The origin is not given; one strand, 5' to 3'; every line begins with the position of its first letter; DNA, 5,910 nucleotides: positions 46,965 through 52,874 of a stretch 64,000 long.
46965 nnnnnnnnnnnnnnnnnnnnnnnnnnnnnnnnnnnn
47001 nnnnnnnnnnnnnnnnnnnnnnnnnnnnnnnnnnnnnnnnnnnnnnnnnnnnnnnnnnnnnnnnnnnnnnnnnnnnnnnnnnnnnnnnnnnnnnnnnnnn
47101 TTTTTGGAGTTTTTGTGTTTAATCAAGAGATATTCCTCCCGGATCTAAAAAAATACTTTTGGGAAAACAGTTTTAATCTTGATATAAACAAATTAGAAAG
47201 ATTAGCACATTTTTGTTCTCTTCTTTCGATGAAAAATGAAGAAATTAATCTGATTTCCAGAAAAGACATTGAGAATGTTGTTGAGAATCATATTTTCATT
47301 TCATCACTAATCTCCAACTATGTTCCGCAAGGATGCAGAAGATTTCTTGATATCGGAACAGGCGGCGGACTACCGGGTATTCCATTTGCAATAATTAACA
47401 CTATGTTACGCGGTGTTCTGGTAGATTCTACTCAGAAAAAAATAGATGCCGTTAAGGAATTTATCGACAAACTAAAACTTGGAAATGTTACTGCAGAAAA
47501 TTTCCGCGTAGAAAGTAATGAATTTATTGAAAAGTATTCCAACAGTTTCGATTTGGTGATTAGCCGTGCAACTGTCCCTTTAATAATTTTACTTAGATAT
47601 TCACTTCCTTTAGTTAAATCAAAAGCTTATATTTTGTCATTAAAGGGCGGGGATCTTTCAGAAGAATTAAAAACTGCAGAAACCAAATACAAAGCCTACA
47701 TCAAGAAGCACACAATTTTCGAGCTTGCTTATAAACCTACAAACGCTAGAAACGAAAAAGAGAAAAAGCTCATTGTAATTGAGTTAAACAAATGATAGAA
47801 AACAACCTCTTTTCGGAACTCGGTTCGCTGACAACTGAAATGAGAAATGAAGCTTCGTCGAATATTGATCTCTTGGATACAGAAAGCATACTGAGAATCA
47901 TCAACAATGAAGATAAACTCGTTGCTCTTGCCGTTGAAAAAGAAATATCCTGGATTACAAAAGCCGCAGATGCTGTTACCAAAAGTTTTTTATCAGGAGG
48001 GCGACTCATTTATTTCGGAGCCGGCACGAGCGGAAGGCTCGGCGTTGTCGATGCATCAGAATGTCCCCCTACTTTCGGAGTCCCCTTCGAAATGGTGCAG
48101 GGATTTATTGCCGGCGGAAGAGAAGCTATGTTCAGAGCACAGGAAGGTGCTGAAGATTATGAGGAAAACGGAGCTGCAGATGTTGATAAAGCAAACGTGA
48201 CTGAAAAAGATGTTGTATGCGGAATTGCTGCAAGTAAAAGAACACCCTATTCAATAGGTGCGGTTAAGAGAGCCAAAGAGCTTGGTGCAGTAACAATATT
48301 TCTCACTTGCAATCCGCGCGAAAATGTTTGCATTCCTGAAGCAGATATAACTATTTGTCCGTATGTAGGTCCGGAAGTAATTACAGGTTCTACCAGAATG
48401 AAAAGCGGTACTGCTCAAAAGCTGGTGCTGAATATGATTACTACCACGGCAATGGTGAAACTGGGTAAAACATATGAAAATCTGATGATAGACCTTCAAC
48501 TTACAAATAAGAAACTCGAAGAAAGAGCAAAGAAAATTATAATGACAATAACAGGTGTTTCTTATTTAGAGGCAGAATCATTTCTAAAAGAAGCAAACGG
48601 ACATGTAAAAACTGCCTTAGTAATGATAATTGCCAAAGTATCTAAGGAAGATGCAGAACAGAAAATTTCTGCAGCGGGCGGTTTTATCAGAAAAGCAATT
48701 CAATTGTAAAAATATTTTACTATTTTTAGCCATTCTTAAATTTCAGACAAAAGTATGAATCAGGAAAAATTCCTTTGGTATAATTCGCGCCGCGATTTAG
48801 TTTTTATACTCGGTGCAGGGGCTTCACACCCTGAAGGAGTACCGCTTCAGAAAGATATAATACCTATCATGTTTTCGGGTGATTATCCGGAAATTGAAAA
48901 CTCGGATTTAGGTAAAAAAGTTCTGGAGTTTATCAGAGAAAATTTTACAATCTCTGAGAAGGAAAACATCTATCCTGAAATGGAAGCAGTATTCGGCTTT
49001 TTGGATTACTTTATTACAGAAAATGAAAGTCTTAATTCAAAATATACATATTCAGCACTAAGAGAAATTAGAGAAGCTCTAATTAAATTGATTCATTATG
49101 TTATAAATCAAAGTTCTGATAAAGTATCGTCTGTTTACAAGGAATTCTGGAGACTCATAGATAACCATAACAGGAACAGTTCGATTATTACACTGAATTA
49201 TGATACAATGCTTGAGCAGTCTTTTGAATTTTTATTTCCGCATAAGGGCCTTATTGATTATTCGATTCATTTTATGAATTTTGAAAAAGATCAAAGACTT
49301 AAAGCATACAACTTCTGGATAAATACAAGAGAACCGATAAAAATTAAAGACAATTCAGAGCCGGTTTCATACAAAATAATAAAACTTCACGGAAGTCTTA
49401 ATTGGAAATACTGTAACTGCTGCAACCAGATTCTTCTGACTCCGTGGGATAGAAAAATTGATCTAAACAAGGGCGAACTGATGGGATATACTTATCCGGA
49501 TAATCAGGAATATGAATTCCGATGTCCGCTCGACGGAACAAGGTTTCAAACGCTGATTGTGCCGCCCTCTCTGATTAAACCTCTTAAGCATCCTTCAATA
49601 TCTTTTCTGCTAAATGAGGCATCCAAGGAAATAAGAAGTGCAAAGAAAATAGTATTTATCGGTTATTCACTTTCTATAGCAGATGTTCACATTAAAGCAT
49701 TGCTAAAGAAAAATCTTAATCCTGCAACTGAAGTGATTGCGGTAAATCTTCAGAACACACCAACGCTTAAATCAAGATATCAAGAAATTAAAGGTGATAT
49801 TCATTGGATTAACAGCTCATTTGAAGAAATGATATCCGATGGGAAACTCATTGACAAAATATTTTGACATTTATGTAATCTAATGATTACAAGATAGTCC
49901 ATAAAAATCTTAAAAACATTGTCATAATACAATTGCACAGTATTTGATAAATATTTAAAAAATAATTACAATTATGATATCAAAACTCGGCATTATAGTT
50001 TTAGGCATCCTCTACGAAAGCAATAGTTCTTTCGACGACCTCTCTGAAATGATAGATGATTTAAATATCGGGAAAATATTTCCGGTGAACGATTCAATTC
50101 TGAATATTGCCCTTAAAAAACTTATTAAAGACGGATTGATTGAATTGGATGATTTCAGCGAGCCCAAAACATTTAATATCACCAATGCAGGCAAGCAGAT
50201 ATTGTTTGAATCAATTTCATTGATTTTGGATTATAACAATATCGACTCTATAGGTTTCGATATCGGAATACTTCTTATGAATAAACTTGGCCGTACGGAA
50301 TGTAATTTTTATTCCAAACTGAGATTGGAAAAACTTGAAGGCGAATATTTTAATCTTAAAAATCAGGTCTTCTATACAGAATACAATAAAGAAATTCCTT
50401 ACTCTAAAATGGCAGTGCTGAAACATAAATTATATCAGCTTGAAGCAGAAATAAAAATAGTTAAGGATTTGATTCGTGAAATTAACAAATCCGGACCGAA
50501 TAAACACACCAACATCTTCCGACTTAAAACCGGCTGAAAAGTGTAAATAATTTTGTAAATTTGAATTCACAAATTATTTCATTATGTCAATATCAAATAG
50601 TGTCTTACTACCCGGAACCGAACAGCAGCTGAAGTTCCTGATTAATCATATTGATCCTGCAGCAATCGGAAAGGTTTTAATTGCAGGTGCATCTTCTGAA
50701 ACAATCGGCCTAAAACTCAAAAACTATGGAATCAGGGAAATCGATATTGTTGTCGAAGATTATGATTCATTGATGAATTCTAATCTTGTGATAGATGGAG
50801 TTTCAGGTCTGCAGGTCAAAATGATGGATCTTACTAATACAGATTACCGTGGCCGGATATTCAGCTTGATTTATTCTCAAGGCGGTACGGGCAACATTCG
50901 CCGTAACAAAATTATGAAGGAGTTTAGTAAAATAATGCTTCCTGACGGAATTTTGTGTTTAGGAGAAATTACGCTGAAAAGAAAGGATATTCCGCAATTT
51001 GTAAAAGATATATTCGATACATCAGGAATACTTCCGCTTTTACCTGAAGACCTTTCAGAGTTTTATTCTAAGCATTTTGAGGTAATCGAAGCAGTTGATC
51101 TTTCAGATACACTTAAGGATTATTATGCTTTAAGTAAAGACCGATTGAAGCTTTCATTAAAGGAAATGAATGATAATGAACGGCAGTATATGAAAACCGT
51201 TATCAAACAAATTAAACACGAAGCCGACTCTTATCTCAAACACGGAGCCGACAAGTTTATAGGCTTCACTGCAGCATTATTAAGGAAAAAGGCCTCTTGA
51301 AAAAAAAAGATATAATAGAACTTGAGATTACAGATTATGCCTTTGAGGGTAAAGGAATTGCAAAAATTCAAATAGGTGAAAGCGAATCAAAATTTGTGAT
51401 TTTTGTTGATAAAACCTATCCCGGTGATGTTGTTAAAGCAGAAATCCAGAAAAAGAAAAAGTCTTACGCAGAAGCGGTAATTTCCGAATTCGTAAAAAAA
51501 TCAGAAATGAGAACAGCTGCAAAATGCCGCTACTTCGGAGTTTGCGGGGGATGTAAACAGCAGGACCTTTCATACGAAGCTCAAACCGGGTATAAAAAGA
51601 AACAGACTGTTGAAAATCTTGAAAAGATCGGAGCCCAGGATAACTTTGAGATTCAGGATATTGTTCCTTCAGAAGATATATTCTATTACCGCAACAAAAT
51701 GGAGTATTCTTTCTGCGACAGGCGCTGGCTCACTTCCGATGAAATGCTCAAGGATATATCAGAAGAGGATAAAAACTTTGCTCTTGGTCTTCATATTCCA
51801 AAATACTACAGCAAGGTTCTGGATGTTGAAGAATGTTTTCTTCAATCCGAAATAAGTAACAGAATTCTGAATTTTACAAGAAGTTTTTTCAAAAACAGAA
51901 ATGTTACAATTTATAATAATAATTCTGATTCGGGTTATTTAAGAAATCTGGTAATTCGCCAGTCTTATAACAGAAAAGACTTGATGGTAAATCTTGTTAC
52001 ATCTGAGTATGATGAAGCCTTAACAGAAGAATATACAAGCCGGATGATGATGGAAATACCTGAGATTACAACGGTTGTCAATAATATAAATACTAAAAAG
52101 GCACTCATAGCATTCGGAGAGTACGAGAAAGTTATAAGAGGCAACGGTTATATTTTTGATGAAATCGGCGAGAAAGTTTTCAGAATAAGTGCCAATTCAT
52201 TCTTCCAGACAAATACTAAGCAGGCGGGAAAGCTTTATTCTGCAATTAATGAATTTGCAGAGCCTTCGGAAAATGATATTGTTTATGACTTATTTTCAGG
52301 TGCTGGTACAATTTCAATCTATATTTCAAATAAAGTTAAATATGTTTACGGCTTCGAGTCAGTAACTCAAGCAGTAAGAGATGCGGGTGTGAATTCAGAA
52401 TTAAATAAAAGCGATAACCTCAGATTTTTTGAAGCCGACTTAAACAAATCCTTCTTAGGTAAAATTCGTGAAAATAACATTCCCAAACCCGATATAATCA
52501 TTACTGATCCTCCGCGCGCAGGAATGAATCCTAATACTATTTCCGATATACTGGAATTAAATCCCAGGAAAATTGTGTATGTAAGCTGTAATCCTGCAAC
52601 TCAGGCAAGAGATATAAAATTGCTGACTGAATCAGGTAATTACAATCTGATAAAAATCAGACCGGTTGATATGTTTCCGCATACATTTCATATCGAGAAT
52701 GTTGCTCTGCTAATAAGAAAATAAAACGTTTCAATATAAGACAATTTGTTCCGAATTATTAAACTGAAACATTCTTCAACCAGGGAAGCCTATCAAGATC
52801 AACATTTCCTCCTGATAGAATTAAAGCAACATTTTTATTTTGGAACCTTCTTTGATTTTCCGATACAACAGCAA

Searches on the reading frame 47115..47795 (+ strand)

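Call 11: search_protein_families(library=ncbifam, proteins=[window:47115-47795:+])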
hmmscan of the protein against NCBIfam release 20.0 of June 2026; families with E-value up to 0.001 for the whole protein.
window:47115-47795:+ (226 aa): 6 families
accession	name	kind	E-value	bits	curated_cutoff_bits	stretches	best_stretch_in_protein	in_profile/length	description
TIGR00138.1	rsmG_gidB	equivalog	1.9e-34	119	99.5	1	32-194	3-161/183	16S rRNA (guanine(527)-N(7))-methyltransferase RsmG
TIGR01983.1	UbiG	equivalog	9.3e-06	25.1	102.95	1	73-150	49-122/228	bifunctional 2-polyprenyl-6-hydroxyphenol methylase/3-demethylubiquinol 3-O-methyltransferase UbiG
TIGR00536.1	hemK_fam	subfamily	2.3e-05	23.6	115.5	1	31-126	78-168/286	HemK family protein methyltransferase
TIGR03534.1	RF_mod_PrmC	equivalog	2.5e-05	23.9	199.1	1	38-150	59-162/253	peptide chain release factor N(5)-glutamine methyltransferase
NF047649.1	MTase_UXPK_star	exception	0.00032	19.8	460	1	77-156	81-158/283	methyltransferase/UXPK-star double selenoprotein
NF041536.1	ArsM_DUF2284_UU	exception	0.00037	19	575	1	75-157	78-158/459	arsenite methyltransferase/DUF2284 domain selenoprotein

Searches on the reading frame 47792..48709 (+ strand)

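Call 11: search_protein_families(library=ncbifam, proteins=[window:47792-48709:+])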
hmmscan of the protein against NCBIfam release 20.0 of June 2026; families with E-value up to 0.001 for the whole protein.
window:47792-48709:+ (305 aa): 6 families
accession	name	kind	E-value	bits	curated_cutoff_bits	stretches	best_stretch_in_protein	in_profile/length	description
NF003915.0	PRK05441.1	subfamily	1.4e-122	408.4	168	1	10-304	3-296/300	N-acetylmuramic acid 6-phosphate etherase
NF009222.0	PRK12570.1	subfamily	2.2e-122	407.7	255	1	2-304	2-303/307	N-acetylmuramic acid 6-phosphate etherase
TIGR00274.1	TIGR00274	equivalog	4.2e-114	380.5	302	1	13-303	1-290/291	N-acetylmuramic acid 6-phosphate etherase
NF002805.0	PRK02947.1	subfamily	1.7e-05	24.1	135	1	36-173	7-142/247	sugar isomerase domain-containing protein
TIGR00264.2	TIGR00264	equivalog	0.00043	20.7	80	0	163-276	20-108/112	nascent polypeptide-associated complex protein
NF001628.0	PRK00414.1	equivalog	0.00062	19.4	265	0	137-189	110-161/192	D-sedoheptulose 7-phosphate isomerase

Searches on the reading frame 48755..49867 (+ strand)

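Call 11: search_protein_families(library=ncbifam, proteins=[window:48755-49867:+])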
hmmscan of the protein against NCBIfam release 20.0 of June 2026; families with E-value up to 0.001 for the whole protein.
window:48755-49867:+ (370 aa): 1 family
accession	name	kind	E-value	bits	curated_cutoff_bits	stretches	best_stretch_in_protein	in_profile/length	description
NF001752.0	PRK00481.1-1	equivalog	5.8e-05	22.7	221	0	205-226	115-136/242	NAD-dependent protein deacylase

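Call 53: search_protein_families(library=pfam, proteins=[window:48755-49867:+], max_evalue=0.001)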
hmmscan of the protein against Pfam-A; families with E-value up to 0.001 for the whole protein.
window:48755-49867:+ (370 aa): 1 family
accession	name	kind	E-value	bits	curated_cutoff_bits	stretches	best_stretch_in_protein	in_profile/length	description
PF13289.12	SIR2_2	-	1e-07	32.6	24.5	1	143-321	2-106/141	SIR2-like domain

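Call 76: search_protein_families(library=padloc, proteins=[window:48755-49867:+], max_evalue=0.001)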
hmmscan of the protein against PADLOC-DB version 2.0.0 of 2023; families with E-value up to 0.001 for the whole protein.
window:48755-49867:+ (370 aa): 14 families
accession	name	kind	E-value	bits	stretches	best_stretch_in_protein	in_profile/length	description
PDLC02408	Aga_SIR2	-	7.4e-13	46.3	1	100-221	107-207/343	Class II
PDLC04093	SIR2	-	2.7e-12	44.4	1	11-158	21-168/395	-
PDLC04087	SIR2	-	3.4e-11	40.6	1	14-340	18-294/343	-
PDLC02414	Aga_SIR2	-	7.6e-11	39.9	2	98-219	76-176/313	-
PDLC04084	SIR2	-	7.8e-10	36.6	1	13-258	41-292/414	-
PDLC04082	SIR2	-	4.6e-09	33.6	1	88-221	78-206/345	-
PDLC04094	SIR2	-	9.9e-08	29.6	1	97-158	103-166/399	-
PDLC04081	SIR2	-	2.5e-07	28.2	1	15-218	19-209/345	-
PDLC04968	PDC-S25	-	1.4e-06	25.6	1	100-159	99-159/517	-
PDLC04092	SIR2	-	1e-05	23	1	103-218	80-176/318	-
PDLC04096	SIR2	-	1.1e-05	23.1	0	130-226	11-92/230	-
PDLC04078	SIR2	-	1.8e-05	22.6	0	264-330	46-113/171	-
PDLC04089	SIR2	-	5.8e-05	20.5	1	15-220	20-184/336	-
PDLC04088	SIR2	-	0.00042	17.6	0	121-221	153-238/390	-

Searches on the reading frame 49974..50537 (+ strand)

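Call 11: search_protein_families(library=ncbifam, proteins=[window:49974-50537:+])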
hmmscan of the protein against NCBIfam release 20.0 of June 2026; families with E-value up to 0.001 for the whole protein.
window:49974-50537:+ (187 aa): 0 families

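Call 53: search_protein_families(library=pfam, proteins=[window:49974-50537:+], max_evalue=0.001)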
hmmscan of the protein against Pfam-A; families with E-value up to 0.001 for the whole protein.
window:49974-50537:+ (187 aa): 1 family
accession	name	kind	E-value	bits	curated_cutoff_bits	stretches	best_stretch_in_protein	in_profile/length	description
PF08181.16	DegQ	-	0.00044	20.7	22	0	148-173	8-33/46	DegQ (SacQ) family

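Call 76: search_protein_families(library=padloc, proteins=[window:49974-50537:+], max_evalue=0.001)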
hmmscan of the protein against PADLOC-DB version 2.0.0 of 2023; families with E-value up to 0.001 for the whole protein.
window:49974-50537:+ (187 aa): 0 families

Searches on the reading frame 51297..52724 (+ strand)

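Call 76: search_protein_families(library=padloc, proteins=[window:51297-52724:+], max_evalue=0.001)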
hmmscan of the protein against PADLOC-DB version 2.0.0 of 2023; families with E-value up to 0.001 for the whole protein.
window:51297-52724:+ (475 aa): 1 family
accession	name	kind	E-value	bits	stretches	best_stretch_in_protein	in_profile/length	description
PDLC04134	mad2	-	5.4e-15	53.2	1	286-432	257-398/492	mads_2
